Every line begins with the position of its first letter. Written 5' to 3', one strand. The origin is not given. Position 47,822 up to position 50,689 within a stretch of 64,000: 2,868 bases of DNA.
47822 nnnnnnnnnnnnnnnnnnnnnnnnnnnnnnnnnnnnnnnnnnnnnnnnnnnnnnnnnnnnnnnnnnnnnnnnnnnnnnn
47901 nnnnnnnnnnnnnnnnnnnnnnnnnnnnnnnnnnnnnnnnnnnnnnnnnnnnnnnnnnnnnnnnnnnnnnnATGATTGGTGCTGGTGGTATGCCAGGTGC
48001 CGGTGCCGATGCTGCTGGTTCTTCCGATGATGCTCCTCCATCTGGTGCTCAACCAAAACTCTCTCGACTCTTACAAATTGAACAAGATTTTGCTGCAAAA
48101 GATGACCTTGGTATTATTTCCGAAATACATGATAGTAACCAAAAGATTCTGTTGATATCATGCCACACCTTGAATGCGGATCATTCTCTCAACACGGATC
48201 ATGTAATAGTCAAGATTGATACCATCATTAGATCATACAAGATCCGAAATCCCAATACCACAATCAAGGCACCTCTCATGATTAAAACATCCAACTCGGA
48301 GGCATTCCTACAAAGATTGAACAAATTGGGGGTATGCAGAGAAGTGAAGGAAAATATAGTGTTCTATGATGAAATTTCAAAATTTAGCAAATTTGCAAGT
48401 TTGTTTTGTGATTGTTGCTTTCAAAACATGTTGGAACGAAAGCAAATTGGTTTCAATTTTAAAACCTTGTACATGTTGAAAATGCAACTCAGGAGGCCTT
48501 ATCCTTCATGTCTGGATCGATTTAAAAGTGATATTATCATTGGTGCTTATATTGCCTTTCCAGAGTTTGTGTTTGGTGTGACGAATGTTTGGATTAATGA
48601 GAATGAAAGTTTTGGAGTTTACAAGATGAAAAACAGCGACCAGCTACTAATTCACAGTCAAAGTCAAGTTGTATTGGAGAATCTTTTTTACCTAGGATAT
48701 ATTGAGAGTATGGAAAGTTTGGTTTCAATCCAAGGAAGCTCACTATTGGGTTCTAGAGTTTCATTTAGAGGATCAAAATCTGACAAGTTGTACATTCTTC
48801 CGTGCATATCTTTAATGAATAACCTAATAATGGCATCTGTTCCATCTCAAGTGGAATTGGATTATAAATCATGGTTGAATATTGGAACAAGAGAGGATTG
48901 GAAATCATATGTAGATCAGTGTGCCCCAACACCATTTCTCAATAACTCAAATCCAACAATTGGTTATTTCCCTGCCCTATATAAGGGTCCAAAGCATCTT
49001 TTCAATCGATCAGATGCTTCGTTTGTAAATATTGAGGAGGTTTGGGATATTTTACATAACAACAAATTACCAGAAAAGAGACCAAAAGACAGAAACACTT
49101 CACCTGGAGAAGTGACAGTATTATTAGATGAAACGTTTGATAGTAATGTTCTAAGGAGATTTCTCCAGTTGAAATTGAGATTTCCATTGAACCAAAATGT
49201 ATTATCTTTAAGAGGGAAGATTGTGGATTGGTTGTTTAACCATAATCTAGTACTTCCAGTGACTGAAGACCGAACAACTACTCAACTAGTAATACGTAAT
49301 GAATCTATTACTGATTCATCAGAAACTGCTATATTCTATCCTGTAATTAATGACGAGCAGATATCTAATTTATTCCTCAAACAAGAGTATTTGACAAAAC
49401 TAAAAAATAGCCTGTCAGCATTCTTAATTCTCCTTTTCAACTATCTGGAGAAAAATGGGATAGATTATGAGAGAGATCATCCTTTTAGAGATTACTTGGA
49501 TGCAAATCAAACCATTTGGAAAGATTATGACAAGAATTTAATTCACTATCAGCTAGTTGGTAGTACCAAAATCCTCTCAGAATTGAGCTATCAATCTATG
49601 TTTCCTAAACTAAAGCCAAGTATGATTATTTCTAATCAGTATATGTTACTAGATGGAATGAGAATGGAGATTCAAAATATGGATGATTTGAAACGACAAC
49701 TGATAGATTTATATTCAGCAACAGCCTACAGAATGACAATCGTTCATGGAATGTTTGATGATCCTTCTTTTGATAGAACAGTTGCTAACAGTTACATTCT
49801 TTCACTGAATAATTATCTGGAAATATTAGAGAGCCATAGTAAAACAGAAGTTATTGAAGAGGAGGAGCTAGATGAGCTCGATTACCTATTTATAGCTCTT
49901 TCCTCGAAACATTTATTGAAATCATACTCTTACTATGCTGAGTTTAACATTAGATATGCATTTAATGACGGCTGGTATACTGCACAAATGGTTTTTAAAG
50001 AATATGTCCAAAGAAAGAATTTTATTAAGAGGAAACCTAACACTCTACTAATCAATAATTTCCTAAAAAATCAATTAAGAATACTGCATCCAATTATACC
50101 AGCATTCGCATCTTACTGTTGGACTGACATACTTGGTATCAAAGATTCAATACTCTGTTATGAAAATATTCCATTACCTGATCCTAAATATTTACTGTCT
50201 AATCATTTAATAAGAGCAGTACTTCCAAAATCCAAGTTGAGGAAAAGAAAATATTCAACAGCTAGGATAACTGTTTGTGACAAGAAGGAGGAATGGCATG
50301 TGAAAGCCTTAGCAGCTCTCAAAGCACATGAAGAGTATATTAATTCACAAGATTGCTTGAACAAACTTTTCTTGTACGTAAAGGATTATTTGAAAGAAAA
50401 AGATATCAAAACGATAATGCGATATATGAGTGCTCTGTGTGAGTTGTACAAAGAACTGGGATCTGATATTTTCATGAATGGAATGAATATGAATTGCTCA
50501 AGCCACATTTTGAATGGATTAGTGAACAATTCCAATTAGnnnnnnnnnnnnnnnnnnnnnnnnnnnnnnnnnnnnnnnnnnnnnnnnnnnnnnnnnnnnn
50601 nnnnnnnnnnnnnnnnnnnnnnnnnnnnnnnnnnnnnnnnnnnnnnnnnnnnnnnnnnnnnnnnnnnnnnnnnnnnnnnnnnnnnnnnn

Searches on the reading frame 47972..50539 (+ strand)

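Call 71: search_protein_families(library=pfam, proteins=[window:47972-50539:+], max_evalue=0.0001)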
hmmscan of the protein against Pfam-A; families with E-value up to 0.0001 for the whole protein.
window:47972-50539:+ (855 aa): 1 family
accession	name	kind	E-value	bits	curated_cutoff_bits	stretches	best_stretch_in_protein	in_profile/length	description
PF08264.19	Anticodon_1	-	5.9e-07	29.9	25.1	1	651-743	15-112/148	Anticodon-binding domain of tRNA ligase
